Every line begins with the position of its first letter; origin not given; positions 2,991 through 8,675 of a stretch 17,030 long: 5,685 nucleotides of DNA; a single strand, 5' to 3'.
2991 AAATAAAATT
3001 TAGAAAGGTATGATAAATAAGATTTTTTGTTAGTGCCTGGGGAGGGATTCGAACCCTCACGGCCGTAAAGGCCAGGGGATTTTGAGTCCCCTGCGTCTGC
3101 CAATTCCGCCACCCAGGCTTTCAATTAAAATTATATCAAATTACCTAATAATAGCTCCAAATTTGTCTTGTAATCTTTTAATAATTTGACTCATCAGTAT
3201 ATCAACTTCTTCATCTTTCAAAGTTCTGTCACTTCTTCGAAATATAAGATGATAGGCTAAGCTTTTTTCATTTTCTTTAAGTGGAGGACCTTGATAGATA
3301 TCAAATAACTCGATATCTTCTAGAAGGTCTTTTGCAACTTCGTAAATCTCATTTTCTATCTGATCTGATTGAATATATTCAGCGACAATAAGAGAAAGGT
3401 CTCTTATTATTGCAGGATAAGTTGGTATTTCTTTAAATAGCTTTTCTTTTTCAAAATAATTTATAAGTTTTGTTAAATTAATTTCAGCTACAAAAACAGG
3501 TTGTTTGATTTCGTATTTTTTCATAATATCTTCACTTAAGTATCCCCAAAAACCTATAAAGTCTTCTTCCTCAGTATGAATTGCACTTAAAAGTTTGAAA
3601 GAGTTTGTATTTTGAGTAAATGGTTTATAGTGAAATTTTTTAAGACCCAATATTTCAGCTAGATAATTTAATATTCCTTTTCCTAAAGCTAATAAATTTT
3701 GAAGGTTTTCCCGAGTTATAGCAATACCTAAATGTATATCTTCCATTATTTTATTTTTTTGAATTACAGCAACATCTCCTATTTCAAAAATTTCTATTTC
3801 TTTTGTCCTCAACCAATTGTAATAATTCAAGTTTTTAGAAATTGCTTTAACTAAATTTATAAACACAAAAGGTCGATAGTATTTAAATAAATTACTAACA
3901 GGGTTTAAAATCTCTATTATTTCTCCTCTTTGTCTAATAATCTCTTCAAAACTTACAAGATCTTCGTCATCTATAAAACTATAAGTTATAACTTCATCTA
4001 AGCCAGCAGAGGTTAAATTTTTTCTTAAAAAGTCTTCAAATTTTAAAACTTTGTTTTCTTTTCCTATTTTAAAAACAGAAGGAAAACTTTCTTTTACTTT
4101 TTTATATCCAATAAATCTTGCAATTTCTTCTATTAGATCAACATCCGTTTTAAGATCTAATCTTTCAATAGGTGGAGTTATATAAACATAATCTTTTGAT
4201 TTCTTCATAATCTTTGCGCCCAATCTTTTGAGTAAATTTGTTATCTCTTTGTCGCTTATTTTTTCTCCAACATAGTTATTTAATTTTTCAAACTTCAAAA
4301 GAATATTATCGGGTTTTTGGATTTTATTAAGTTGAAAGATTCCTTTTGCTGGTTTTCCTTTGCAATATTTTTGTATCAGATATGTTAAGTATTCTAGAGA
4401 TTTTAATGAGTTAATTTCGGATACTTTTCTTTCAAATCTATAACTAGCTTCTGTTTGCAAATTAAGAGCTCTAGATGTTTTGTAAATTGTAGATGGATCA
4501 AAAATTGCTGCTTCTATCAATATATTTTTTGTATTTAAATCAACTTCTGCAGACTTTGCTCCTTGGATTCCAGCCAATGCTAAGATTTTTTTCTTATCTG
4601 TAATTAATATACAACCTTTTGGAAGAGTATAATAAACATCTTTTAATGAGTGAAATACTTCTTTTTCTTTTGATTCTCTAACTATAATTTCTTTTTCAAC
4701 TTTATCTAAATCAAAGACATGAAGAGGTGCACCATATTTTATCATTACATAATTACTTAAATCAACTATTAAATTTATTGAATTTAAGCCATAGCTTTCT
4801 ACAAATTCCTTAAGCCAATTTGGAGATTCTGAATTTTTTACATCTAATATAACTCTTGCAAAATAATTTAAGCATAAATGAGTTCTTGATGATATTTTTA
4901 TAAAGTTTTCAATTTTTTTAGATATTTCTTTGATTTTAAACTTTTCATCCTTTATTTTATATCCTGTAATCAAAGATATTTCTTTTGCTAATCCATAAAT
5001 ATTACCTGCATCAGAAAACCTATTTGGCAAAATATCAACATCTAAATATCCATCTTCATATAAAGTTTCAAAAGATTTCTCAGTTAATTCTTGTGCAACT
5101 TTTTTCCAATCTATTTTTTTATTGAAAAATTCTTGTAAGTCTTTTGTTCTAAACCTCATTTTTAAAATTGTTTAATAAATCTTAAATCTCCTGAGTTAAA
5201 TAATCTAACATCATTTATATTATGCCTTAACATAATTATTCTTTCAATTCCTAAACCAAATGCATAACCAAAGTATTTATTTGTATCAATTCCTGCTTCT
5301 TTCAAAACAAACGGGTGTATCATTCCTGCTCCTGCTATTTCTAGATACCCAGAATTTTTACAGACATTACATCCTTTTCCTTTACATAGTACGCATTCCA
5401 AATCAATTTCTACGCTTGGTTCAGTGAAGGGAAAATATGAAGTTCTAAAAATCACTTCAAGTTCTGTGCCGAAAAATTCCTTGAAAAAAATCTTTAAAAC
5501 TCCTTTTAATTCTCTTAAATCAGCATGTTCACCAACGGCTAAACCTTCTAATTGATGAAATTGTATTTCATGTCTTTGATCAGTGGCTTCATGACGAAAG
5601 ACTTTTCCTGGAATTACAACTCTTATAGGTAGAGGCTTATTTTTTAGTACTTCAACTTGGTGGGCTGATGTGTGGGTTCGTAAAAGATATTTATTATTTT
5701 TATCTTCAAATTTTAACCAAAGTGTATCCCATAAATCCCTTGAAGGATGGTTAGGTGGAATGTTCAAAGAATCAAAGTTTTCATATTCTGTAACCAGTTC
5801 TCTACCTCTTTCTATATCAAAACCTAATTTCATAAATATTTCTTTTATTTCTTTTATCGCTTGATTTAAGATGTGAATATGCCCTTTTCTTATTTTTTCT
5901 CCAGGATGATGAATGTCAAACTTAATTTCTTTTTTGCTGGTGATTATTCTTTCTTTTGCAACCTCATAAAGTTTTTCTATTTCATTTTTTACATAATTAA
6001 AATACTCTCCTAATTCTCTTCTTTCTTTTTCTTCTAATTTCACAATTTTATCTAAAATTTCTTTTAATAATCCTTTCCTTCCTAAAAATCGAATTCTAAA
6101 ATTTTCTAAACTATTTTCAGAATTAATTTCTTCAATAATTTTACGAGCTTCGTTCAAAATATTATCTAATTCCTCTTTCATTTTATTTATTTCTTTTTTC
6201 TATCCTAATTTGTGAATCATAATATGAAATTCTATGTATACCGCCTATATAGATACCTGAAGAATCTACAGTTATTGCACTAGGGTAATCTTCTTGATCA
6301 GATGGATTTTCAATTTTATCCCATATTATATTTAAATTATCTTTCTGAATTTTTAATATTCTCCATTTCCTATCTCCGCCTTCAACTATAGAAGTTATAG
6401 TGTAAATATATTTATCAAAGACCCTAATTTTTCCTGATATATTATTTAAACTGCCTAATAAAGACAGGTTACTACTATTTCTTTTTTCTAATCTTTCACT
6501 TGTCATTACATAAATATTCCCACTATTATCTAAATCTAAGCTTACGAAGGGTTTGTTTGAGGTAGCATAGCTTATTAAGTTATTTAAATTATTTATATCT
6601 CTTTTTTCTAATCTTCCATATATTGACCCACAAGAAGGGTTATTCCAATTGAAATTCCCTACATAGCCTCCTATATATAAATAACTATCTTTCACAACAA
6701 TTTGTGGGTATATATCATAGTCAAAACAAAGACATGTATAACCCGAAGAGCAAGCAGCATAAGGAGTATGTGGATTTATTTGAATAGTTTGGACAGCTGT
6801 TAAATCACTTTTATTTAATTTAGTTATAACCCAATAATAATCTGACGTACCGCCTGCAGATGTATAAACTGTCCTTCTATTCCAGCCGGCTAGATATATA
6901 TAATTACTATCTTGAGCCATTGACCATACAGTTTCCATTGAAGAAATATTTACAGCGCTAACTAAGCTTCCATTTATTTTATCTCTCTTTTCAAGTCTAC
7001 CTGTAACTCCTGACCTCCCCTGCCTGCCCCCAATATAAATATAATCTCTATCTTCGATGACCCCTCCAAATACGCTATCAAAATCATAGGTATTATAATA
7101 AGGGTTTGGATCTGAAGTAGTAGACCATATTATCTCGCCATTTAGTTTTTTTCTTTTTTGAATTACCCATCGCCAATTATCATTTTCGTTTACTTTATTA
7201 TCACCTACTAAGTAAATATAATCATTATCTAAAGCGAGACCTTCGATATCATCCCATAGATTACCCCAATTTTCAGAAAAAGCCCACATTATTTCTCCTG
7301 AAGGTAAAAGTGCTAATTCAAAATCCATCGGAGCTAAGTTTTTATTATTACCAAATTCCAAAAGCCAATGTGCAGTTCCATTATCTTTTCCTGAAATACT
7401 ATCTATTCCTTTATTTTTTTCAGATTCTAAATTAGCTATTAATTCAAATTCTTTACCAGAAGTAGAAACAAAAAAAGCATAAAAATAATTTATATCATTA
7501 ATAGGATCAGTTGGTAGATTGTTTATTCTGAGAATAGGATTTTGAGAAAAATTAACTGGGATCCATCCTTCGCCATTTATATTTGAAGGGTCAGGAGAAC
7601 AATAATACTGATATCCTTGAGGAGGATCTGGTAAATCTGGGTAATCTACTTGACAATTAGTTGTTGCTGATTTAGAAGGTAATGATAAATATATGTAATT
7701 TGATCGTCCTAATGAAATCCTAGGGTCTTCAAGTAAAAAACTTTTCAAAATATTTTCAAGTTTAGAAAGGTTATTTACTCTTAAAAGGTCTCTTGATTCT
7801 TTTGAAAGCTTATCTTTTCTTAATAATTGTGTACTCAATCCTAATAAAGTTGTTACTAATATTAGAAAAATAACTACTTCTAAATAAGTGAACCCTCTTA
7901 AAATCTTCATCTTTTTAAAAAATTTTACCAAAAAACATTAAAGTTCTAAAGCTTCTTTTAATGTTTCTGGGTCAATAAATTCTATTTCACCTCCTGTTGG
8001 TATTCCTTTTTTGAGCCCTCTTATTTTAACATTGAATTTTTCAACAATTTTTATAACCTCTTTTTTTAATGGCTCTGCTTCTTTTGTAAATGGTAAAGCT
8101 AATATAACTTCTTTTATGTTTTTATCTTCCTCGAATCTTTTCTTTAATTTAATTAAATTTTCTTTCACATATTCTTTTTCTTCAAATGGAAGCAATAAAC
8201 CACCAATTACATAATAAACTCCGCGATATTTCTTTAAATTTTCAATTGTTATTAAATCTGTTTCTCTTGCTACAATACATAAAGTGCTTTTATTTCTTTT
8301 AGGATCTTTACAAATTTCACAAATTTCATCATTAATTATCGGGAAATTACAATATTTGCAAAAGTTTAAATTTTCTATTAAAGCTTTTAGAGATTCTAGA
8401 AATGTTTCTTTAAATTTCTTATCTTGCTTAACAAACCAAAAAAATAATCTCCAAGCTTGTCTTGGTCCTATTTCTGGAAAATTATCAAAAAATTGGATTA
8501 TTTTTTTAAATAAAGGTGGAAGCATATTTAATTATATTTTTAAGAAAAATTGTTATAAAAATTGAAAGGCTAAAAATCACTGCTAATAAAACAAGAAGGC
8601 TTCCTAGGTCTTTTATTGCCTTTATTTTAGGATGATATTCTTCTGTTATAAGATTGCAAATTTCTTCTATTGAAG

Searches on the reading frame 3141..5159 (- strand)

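Call 7: search_protein_families(library=pfam, proteins=[window:3141-5159:-], max_evalue=0.01)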
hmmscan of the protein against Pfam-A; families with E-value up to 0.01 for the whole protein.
window:3141-5159:- (672 aa): 4 families
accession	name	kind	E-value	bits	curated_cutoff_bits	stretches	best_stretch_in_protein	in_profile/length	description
PF03483.22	B3_4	-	1.4e-57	194.5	29.3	1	96-267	2-174/174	B3/4 domain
PF03147.19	FDX-ACB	-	5.7e-29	100.8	31.1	1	579-672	1-94/94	Ferredoxin-fold anticodon binding domain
PF17759.6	tRNA_synthFbeta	-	1.4e-28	100.3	22.4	1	364-562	11-214/214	Phenylalanyl tRNA synthetase beta chain CLM domain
PF03484.21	B5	-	2.6e-18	66.4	28.6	1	287-352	2-67/67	tRNA synthetase B5 domain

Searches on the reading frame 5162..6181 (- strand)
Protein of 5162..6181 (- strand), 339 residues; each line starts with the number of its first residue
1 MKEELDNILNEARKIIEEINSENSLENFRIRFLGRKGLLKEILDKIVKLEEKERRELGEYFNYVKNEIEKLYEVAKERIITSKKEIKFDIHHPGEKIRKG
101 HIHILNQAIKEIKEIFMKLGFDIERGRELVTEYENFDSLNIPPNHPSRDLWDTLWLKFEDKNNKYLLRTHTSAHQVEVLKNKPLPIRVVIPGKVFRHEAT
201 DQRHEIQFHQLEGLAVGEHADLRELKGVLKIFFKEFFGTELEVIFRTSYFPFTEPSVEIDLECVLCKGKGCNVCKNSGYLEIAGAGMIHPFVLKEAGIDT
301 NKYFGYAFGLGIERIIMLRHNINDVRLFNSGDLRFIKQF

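Call 7: search_protein_families(library=pfam, proteins=[window:5162-6181:-], max_evalue=0.01)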
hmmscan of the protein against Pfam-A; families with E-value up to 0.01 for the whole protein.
window:5162-6181:- (339 aa): 3 families
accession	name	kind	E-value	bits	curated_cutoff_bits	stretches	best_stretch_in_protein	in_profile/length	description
PF01409.25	tRNA-synt_2d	-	6.2e-89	298.1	19.8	1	88-339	2-246/246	tRNA synthetases class II core domain (F)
PF02912.23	Phe_tRNA-synt_N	-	4e-13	49.5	22.3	1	21-85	2-66/69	Aminoacyl tRNA synthetase class II, N-terminal domain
PF00587.30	tRNA-synt_2b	-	9.6e-07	29.5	29.3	1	168-278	19-138/179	tRNA synthetase class II core domain (G, H, P, S and T)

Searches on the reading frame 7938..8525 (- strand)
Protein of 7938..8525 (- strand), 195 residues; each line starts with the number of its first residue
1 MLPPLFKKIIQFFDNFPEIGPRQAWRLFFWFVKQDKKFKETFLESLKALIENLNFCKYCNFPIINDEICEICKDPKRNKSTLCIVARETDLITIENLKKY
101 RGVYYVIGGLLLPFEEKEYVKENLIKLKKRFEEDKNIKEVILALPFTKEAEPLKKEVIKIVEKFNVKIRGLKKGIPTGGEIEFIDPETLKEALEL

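Call 7: search_protein_families(library=pfam, proteins=[window:7938-8525:-], max_evalue=0.01)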
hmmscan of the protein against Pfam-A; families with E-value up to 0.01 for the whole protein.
window:7938-8525:- (195 aa): 3 families
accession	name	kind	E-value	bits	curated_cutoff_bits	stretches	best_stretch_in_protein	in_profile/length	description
PF13662.12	Toprim_4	-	4.6e-09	36.8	25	1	80-169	1-82/85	Toprim domain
PF21175.2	RecR_C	-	1.4e-06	28.1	22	1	174-194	1-21/24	RecR, C-terminal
PF01751.28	Toprim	-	2.3e-06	28.1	23.1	1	81-168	1-93/96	Toprim domain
